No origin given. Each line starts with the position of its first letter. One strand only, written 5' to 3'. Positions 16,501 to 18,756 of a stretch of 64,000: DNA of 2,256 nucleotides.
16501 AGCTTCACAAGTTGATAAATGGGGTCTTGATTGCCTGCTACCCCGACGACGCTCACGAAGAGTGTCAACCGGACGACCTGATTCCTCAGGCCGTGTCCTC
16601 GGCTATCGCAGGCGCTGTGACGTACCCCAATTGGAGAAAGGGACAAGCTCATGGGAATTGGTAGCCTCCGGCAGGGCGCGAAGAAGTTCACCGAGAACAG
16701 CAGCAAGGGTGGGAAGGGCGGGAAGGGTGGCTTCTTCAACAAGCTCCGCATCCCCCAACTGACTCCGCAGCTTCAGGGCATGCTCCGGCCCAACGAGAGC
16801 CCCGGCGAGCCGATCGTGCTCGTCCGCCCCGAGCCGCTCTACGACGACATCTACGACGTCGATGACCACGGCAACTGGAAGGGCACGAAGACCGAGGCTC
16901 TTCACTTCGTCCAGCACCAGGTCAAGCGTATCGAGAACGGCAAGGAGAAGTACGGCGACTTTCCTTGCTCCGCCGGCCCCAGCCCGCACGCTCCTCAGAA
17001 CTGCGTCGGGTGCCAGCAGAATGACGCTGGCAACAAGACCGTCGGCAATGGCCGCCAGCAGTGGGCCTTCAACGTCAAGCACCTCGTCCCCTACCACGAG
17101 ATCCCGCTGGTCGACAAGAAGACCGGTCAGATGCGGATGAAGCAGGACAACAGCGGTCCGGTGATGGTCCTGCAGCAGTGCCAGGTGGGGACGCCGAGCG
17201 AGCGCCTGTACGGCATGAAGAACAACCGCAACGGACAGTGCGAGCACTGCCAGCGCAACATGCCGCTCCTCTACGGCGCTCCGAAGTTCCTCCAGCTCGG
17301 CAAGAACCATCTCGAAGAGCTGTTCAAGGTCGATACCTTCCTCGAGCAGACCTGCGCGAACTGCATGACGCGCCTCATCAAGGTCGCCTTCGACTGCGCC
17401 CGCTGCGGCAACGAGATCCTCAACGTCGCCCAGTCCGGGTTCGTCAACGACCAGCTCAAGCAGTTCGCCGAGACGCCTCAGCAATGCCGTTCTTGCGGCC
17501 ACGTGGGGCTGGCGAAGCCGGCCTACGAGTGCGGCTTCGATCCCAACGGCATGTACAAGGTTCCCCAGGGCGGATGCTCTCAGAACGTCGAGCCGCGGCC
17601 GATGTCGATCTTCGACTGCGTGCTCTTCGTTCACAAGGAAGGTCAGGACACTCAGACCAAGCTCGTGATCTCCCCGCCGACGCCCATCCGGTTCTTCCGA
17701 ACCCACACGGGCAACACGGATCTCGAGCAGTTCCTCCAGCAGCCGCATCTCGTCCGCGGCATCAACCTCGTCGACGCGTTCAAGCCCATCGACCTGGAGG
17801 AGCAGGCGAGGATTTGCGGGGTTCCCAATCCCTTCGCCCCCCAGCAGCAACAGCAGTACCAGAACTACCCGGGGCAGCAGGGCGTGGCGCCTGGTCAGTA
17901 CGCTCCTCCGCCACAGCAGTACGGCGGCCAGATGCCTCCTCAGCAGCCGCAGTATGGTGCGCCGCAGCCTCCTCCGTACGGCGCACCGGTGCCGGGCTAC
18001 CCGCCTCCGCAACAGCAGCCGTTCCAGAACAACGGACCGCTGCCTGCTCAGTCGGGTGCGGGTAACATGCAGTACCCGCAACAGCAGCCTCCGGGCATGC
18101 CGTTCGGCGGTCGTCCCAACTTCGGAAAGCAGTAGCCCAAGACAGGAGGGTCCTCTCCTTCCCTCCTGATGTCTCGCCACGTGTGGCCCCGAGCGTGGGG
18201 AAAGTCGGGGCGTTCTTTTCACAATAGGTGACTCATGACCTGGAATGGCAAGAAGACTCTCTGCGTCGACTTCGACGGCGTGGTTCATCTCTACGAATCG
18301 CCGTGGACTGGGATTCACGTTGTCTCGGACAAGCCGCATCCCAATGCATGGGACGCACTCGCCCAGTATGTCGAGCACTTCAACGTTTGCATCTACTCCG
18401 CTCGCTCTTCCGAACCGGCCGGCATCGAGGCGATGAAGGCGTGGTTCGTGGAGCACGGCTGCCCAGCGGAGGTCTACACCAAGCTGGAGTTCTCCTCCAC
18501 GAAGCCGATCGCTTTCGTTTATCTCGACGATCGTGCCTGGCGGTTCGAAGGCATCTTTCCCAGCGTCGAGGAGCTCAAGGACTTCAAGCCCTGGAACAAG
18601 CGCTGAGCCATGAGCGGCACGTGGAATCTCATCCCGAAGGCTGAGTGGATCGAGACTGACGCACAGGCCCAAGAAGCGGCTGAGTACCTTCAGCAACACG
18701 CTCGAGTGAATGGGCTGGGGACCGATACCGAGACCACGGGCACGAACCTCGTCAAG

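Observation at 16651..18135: Multi-zinc-ribbon protein with a Q/P/G/Y-rich low-complexity tail between primase and polymerase: candidate unusual SSB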

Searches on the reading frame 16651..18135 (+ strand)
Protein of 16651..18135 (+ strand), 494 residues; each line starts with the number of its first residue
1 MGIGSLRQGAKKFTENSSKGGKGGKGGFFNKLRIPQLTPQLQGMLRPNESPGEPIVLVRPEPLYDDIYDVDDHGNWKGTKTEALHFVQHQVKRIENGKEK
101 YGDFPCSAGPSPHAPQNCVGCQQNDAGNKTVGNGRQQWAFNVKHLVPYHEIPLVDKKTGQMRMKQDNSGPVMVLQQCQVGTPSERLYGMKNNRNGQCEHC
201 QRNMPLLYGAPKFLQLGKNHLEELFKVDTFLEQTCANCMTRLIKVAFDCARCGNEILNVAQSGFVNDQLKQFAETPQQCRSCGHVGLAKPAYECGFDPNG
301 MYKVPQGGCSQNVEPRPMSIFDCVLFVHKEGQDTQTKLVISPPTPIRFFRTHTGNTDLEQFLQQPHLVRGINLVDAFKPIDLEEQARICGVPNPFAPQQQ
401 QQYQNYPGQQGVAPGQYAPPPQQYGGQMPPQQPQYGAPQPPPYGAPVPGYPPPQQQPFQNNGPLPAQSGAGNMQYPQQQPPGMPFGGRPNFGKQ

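Call 3: search_protein_families(library=pfam, proteins=[window:16651-18135:+], max_evalue=0.1)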
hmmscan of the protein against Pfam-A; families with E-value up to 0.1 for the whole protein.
window:16651-18135:+ (494 aa): 1 family
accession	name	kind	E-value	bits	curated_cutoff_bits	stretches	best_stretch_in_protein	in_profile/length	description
PF17207.9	MCM_OB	-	0.08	13.1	24.8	1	215-284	4-61/126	MCM OB domain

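Call 4: search_protein_families(library=phrogs, proteins=[window:16651-18135:+], max_evalue=0.01)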
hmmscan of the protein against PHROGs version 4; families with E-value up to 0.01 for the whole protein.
window:16651-18135:+ (494 aa): 1 family
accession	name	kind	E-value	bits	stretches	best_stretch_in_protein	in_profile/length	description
phrog_17775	-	unknown function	0.0068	17.5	0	64-103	103-142/163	-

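Call 5: find_homologous_proteins(query=window:16651-18135:+)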
Query window:16651-18135:+ (494 aa): 74 proteins with E <= 0.001 among 8000 candidates.
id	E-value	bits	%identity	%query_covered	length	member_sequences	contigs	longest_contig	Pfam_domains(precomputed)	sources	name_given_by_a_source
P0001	0.0e+0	1168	100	100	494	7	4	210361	-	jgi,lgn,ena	-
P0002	2.0e-205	702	65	84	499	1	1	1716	-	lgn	-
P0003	2.9e-202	691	62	100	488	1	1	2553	-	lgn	-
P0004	1.6e-197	676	60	100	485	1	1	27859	-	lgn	-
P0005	3.3e-196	671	65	86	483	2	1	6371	-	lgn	-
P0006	3.3e-196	671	59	100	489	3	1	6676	-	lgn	-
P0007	3.1e-195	668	59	100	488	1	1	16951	-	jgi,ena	jgi:hypothetical protein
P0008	3.8e-193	661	64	80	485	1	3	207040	-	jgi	jgi:hypothetical protein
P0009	1.3e-192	660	65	84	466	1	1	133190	-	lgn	-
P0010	3.0e-185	635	63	81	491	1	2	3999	-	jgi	-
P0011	5.5e-185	634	61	87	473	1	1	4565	-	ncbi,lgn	-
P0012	1.1e-177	610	61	75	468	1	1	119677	-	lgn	-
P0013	5.3e-161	555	52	100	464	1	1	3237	-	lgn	-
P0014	2.1e-149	517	50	100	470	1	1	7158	-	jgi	jgi:DNA-directed RNA polymerase subunit RPC12/RpoP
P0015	5.2e-110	387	46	83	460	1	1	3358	-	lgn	-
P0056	1.1e-37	148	27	78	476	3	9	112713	-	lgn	-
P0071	3.9e-20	90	26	87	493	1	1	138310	-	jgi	-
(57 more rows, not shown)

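Call 6: search_dna_similar(query=window:16651-18135:+, collection=phages, mode=protein, max_evalue=0.001)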
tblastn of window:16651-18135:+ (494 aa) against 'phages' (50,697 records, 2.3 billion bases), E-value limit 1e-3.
No match.

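Call 17: search_solved_structures(query=A2, max_evalue=10, show_alignments=3)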
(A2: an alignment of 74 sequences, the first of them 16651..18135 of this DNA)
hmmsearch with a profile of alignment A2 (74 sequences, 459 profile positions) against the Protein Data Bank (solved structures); distinct sequences matched with E-value up to 10: 1.
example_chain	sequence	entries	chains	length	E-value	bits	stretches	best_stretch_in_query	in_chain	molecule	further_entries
6tb4_J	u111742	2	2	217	0.34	13.4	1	369-448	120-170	Transcription initiation factor TFIID subunit 10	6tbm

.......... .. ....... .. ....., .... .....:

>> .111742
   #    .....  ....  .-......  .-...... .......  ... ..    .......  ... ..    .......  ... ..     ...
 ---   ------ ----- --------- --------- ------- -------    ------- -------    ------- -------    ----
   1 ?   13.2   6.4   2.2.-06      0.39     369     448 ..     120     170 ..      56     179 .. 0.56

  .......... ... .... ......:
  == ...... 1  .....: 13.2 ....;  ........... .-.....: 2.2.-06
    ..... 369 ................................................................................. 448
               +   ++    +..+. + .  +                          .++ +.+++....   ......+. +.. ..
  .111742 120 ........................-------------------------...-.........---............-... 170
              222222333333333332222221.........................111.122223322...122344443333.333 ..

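Call 19: find_encoding_contigs(protein=P0071, flank=10000, max_places=2)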
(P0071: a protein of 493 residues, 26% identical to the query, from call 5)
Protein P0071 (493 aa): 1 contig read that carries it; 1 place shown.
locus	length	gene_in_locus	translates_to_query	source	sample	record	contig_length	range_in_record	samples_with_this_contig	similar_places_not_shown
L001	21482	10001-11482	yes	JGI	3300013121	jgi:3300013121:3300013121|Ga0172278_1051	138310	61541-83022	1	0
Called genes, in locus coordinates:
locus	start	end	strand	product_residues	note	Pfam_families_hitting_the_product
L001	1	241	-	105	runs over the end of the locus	-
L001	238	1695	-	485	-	-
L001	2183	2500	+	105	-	-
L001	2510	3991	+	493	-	PF04851:ResIII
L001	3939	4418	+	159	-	-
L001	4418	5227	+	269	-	PF03167:UDG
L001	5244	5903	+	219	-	-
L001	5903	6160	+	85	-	-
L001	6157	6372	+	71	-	-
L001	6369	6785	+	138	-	-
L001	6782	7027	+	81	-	-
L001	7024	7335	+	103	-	-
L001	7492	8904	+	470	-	PF03796:DnaB_C, PF13481:AAA_25 (weak)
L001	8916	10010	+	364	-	PF01807:Zn_ribbon_DnaG (weak), PF01751:Toprim (weak), PF13662:Toprim_4, PF13155:Toprim_2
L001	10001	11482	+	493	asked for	-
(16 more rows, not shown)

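Call 20: find_encoding_contigs(protein=P0056, flank=10000, max_places=2)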
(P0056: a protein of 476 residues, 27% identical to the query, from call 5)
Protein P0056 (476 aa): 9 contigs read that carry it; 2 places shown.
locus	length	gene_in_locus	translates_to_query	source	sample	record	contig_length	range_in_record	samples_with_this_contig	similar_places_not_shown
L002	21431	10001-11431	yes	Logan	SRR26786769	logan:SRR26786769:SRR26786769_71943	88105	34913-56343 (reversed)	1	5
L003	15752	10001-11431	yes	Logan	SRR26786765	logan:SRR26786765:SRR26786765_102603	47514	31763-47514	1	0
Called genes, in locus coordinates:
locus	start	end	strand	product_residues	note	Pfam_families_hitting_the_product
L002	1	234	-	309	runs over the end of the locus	-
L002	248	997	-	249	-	-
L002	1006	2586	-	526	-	-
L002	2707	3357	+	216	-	-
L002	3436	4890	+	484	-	PF04851:ResIII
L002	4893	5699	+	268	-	PF03167:UDG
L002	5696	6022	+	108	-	-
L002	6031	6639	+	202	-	-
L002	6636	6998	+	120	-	-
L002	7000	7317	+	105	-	-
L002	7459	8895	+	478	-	PF03796:DnaB_C, PF13481:AAA_25 (weak)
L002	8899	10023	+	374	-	PF01807:Zn_ribbon_DnaG, PF13155:Toprim_2, PF13662:Toprim_4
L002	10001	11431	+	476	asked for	-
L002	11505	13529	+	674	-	PF00476:DNA_pol_A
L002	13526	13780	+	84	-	PF00216:Bac_DNA_binding, PF18291:HU-HIG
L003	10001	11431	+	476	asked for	-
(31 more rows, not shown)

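Call 21: predict_structure(alignment_id=A2)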
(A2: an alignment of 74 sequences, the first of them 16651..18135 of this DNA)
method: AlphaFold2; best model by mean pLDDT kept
length: 494 residues; sequences in the alignment: 74
mean_pLDDT: 81.7   pTM: 0.74
mean pLDDT of the five models: 81.7, 81.5, 81.4, 81.4, 80.6
residues with pLDDT >= 90: 320; 70-90: 50; 50-70: 39; < 50: 85
segments of 3 or more residues with pLDDT < 50: 1-24, 408-413, 415-418, 424-428, 454-456, 458-462, 466-475, 477-480, 485-488, 491-494
pLDDT, mean of each block of 10 residues (from residue 1): 36 34 57 96 94 96 94 89 96 95 93 87 96 95 96 92 93 91 92 88 94 96 96 96 96 97 95 96 97 93 91 96 98 93 94 80 90 94 96 90 53 45 51 51 51 48 45 42 46 39
secondary structure, 60 per line:
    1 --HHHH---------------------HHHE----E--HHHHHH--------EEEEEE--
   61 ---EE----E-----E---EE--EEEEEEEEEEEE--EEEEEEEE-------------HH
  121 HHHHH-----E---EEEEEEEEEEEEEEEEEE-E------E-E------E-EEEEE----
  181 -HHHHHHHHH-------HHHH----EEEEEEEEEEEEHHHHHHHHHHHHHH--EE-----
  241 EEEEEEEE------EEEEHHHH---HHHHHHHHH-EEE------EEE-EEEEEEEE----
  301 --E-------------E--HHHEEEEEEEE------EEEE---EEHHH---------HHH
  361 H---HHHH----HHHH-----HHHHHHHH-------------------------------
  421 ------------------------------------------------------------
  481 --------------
elements in order: H3-6 H39-44 E53-58 E84-95 E98-105 H119-125 E135-152 E172-176 H182-190 H198-201 E206-217 H218-231 E241-248 E255-258 H259-262 H266-274 E276-278 E285-287 E289-296 E323-330 E337-340 H358-361 H365-368 H373-376 H382-389

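Call 25: fold_search(model_id=the predicted structure, library=pdb)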
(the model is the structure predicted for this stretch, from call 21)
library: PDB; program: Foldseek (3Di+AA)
matches with E <= 10: 366; with E <= 0.001: 0
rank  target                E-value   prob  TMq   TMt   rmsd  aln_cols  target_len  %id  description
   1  2a1k_A                9.4e-02  0.51  0.22  0.42  10.6       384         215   11  RB69 single-stranded DNA binding protein core domain (released 2006-05-09)
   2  2atq_B                1.9e-01  0.15  0.10  0.19  14.2       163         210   13  RB69 single-stranded DNA binding protein-DNA polymerase fusion (released 2006-05-09)
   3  7oyj_B                5.2e-01  0.02  0.05  0.10  22.0       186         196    9  Crystal structure of hTEAD2 in complex with fragment at the interface 2 (released 2022-05-25)
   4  6s64_B                6.9e-01  0.02  0.06  0.10  22.6       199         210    8  Crystal structure of hTEAD2 in complex with a trisubstituted pyrazole inhibitor (released 2020-07-22)
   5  8pom_B                6.9e-01  0.01  0.05  0.08  21.9       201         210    9  TEAD2 in complex with an inhibitor (released 2023-11-22)
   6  8c17_A                7.3e-01  0.02  0.05  0.09  21.4       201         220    6  Crystal structure of TEAD4 in complex with peptide 1 (released 2023-03-15)
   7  9v1i_lE               7.7e-01  0.01  0.07  0.09  27.0       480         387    7  Cryo- EM structure of ribosomal large subunit (LSU) from Entamoeba histolytica at 2.8 angstrom resolution (released 2025-10-08)
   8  4v1o_X                8.1e-01  0.03  0.07  0.11  16.2       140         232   11  Architecture of the RNA polymerase II-Mediator core transcription initiation complex (released 2015-02-04)
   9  6s69_B                9.1e-01  0.02  0.06  0.10  23.1       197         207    7  Crystal structure of hTEAD2 in complex with a trisubstituted pyrazole inhibitor (released 2020-07-22)
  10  2czr                  9.7e-01  0.04  0.05  0.08  17.6       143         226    8  Crystal structure of TBP-interacting protein (Tk-TIP26) and implications for its inhibition mechanism of the interaction (released 2006-02-14)
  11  8emh_K                9.7e-01  0.04  0.06  0.05  15.9       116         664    9  CryoEM characterization of a unique AAA+ BrxL phage restriction factor (released 2023-02-01)
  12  2hzs_B                1.0e+00  0.02  0.08  0.11  17.5       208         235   10  Structure of the Mediator head submodule Med8C/18/20 (released 2006-09-12)
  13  8rxl_B                1.0e+00  0.01  0.07  0.09  21.0       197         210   10  TEAD2 with an inhibitor (released 2025-02-19)
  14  8ryc_B                1.0e+00  0.01  0.07  0.09  21.2       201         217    9  TEAD2 with an inhibitor (released 2025-02-19)
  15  6s60_B                1.1e+00  0.01  0.07  0.11  22.0       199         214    8  Crystal structure of hTEAD2 in complex with a trisubstituted pyrazole inhibitor (released 2020-07-22)
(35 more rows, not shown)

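Call 31: fold_search(model_id=the predicted structure, library=viral)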
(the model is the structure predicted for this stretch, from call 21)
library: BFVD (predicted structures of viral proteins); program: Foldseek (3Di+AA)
matches with E <= 10: 224; with E <= 0.001: 11
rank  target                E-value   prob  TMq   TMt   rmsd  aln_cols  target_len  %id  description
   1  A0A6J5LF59            1.5e-16  1.00  0.38  0.70   8.8       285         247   24  Uncharacterized protein [uncultured Caudovirales phage]
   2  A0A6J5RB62            4.7e-06  1.00  0.21  0.30  29.2       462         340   13  Single-stranded DNA-binding protein [uncultured Caudovirales phage]
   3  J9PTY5                2.3e-05  1.00  0.23  0.36  25.5       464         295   10  Uncharacterized protein [Bacillus phage BCD7]
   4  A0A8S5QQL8            3.2e-05  1.00  0.20  0.28  34.8       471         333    9  Uncharacterized protein [Myoviridae sp. ctgXL3]
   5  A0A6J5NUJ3            7.6e-05  1.00  0.24  0.30  34.7       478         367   13  Uncharacterized protein [uncultured Caudovirales phage]
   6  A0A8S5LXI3            1.0e-04  1.00  0.23  0.40  17.7       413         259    9  Uncharacterized protein [Myoviridae sp. ctZgq1]
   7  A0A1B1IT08            1.8e-04  1.00  0.22  0.37  14.8       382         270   10  (no name in the UniProt tables at hand)
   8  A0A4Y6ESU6            4.7e-04  1.00  0.23  0.34  25.1       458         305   10  (no name in the UniProt tables at hand)
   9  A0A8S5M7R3            4.9e-04  1.00  0.23  0.35  31.6       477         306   11  DNA binding protein-like protein [Siphoviridae sp. ctrgt10]
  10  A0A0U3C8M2            5.2e-04  0.99  0.21  0.25  33.9       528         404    8  Uncharacterized protein [Pseudomonas phage SM1]
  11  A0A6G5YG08            5.2e-04  0.99  0.23  0.22  33.3       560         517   11  (no name in the UniProt tables at hand)
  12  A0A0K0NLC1            2.0e-03  1.00  0.21  0.43  18.7       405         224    9  Uncharacterized protein [Gordonia phage GMA6]
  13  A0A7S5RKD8            2.9e-03  0.92  0.20  0.23  37.2       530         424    9  (no name in the UniProt tables at hand)
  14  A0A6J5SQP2            4.0e-03  0.99  0.24  0.40  21.6       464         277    9  Uncharacterized protein [uncultured Caudovirales phage]
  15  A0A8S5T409            4.8e-03  0.99  0.24  0.42  13.2       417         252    9  DNA binding protein [Myoviridae sp. ctqfO1]
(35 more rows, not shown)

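Call 33: search_protein_families(library=pfam, alignment_id=A2, max_evalue=1)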
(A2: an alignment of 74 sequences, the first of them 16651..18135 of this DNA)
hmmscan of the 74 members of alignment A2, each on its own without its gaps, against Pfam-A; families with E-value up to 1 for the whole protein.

A. member 1, window:16651-18135:+ (494 aa): 1 family
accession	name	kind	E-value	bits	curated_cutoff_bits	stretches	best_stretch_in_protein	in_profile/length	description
PF17207.9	MCM_OB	-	0.08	13.1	24.8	1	215-284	4-61/126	MCM OB domain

B. families by the number of members that match (of 74 scanned): 61 families (the first 25 are shown)
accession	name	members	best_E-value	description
PF12773.13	DZR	12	0.00091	Double zinc ribbon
PF25164.1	CoiA_N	11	0.013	Competence protein CoiA, N-terminal domain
PF18912.6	DZR_2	9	0.17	Double zinc ribbon domain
PF12368.13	Rhodanese_C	5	0.00083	Rhodanase C-terminal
PF00130.28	C1_1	5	0.005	Phorbol esters/diacylglycerol binding domain (C1 domain)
PF01155.25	HypA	4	0.00051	Hydrogenase/urease nickel incorporation, metallochaperone, hypA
PF22747.2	Zn_ribbon_DUF2089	4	0.026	DUF2089 zinc ribbon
PF14952.11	zf-tcix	4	0.05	Putative treble-clef, zinc-finger, Zn-binding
PF17032.10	Zn_ribbon_15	4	0.15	zinc-ribbon family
PF20097.4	DUF6487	3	0.018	Domain of unknown function (DUF6487)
PF17207.9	MCM_OB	3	0.048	MCM OB domain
PF07282.18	Cas12f1-like_TNB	3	0.09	Cas12f1-like, TNB domain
PF24292.1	DUF7479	3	0.27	Domain of unknown function (DUF7479)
PF05876.18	GpA_ATPase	2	0.028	Phage terminase large subunit gpA, ATPase domain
PF07522.19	DRMBL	2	0.038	DNA repair metallo-beta-lactamase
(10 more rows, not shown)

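Call 53: find_encoding_contigs(protein=window:16651-18135:+, flank=2000, max_places=4)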
Protein window:16651-18135:+ (494 aa): 10 contigs read that carry it; 1 place shown.
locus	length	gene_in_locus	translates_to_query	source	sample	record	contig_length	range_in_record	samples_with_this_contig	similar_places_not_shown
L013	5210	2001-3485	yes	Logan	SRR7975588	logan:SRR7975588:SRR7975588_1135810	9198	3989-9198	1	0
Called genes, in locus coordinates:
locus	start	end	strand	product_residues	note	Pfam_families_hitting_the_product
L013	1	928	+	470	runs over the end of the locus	PF03796:DnaB_C, PF13481:AAA_25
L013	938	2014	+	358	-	PF01807:Zn_ribbon_DnaG (weak), PF08275:DNAG_N (weak), PF13155:Toprim_2, PF13662:Toprim_4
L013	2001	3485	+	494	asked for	-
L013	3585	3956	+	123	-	-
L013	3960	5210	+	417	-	?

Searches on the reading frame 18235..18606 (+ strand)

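Call 3: search_protein_families(library=pfam, proteins=[window:18235-18606:+], max_evalue=0.1)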
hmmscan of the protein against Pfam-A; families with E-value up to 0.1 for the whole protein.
window:18235-18606:+ (123 aa): 1 family
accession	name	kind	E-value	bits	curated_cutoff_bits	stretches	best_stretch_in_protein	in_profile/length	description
PF15631.11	Imm-NTF2-2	-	0.074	13.7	26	0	78-108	11-41/68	NTF2 fold immunity protein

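Call 4: search_protein_families(library=phrogs, proteins=[window:18235-18606:+], max_evalue=0.01)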
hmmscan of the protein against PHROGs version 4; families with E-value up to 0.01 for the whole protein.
window:18235-18606:+ (123 aa): 2 families
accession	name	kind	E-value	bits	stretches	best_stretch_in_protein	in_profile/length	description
phrog_23773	-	unknown function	5.3e-26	92.3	1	5-120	51-181/451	-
phrog_1238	-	moron, auxiliary metabolic gene and host takeover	2e-17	64.2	1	2-119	18-134/155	phosphoheptose isomerase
